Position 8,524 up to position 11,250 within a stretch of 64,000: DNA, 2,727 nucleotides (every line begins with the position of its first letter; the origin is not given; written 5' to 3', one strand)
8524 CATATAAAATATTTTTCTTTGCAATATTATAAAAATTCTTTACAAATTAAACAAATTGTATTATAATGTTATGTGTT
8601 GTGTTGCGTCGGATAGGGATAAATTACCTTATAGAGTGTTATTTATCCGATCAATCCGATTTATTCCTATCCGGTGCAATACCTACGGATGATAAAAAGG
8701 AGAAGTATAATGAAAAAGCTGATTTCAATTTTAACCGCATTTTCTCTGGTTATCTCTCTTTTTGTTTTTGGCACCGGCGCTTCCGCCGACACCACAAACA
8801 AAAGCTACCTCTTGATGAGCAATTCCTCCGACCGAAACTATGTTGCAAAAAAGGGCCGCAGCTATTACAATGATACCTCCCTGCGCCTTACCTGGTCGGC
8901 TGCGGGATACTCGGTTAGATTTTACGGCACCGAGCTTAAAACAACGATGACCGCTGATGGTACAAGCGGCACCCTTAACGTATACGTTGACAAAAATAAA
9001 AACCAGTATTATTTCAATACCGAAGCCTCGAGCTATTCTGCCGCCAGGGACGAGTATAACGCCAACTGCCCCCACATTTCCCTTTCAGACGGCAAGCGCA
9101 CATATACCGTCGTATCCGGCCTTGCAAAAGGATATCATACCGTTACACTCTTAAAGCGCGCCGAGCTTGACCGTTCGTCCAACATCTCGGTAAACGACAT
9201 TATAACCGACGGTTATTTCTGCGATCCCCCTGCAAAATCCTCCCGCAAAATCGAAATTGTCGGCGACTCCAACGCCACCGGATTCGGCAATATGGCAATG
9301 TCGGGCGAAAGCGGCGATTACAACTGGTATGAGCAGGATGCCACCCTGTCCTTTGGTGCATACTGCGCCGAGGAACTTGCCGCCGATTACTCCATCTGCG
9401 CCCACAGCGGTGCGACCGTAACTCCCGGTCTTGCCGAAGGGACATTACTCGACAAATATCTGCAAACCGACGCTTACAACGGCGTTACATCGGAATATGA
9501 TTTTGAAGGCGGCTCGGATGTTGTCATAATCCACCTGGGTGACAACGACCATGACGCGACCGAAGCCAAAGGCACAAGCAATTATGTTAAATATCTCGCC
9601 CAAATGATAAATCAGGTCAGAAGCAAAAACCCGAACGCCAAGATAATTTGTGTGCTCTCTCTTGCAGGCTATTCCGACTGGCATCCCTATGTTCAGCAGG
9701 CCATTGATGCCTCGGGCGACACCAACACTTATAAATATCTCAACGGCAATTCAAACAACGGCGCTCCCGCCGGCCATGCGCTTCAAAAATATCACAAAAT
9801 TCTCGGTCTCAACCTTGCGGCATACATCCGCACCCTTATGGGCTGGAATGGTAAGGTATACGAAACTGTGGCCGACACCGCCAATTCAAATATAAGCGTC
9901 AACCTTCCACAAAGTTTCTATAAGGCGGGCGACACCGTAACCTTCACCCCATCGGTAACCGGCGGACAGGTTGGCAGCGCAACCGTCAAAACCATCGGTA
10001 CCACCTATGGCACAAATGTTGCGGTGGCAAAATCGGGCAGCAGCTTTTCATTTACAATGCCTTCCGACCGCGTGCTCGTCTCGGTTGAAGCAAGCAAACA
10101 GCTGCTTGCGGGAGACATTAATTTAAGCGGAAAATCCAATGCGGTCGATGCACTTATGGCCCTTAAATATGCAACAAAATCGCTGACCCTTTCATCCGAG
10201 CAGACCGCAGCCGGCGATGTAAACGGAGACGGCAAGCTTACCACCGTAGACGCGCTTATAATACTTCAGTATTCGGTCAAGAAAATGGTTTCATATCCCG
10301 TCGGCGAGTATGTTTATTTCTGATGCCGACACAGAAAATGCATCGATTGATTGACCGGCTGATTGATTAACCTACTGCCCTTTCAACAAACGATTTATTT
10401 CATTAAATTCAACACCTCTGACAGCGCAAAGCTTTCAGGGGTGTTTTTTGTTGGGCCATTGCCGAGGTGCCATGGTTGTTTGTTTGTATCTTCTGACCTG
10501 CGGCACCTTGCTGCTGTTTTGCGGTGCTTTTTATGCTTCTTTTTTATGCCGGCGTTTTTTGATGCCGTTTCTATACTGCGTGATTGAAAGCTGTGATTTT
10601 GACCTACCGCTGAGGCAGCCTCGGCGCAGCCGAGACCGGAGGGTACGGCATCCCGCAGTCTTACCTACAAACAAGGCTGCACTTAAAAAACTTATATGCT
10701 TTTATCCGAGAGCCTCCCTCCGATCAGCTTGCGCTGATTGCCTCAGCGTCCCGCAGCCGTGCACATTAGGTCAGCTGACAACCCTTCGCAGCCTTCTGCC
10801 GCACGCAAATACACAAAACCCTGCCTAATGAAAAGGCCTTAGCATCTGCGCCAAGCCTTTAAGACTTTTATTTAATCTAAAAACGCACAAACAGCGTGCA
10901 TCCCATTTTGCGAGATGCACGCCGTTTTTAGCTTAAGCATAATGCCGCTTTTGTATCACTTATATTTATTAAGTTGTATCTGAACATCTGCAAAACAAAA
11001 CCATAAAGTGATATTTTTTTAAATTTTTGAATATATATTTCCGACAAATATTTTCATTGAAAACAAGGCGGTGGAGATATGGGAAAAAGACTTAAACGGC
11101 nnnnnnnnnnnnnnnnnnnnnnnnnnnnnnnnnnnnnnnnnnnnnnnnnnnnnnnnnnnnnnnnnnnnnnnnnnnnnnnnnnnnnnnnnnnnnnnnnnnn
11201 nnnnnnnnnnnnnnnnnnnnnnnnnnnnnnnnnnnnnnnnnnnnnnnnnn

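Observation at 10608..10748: Structured element copy B: same architecture with different complementary hairpins; strong terminator 140 nt downstream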

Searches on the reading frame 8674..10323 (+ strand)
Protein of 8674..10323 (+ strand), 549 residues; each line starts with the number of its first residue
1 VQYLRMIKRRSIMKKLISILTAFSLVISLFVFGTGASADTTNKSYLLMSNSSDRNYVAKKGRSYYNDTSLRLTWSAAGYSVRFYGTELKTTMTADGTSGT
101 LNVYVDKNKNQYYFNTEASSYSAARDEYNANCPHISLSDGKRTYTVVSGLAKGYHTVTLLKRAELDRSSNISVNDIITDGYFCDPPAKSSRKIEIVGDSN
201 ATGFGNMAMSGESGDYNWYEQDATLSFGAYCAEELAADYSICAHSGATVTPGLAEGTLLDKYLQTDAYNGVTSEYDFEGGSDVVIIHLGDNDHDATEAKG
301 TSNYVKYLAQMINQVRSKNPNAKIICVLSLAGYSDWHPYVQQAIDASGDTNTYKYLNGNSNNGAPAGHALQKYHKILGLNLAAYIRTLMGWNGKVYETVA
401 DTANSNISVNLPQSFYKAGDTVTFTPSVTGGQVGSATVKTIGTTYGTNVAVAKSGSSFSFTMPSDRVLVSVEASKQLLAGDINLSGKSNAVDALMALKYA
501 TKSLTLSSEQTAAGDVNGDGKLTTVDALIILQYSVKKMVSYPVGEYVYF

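Call 30: search_protein_families(library=pfam, proteins=[window:8674-10323:+])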
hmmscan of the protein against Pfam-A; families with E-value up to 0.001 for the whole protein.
window:8674-10323:+ (549 aa): 3 families
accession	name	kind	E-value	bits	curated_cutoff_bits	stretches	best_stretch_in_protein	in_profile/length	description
PF17996.7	CE2_N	-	7.3e-12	45.8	27.9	1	61-125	3-69/108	Carbohydrate esterase 2 N-terminal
PF13472.12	Lipase_GDSL_2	-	2e-11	45.2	32.9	1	196-340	2-121/178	GDSL-like Lipase/Acylhydrolase family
PF00404.24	Dockerin_1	-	1.2e-10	41.8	22.9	1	479-533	1-55/57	Dockerin type I domain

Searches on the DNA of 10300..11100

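Call 11: search_rna_families(source=window, start=10300, end=11100, threshold=evalue, max_evalue=10)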
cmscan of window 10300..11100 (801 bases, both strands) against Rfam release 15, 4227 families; matches with E-value up to 10: 5.
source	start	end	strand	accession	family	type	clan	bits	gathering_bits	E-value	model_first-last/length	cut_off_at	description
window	10889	10928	+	RF00823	lsy-6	Gene; miRNA;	-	20.6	60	0.13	1-74/74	no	lsy-6 microRNA precursor family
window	10873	11016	-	RF01589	plasmodium_snoR11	Gene; snRNA; snoRNA; HACA-box;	-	20.4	80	1.7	1-207/207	no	small nucleolar RNA snoR11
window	10873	10935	-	RF00896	mir-787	Gene; miRNA;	-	19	57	0.76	1-72/72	no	mir-787 microRNA precursor family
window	10826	10998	-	RF04182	GibS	Gene; sRNA;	-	18.6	115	5.9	1-142/142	no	GibS sRNA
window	10397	10542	+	RF00557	L10_leader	Cis-reg; leader;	-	16.4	44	4.4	1-138/138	no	Ribosomal protein L10 leader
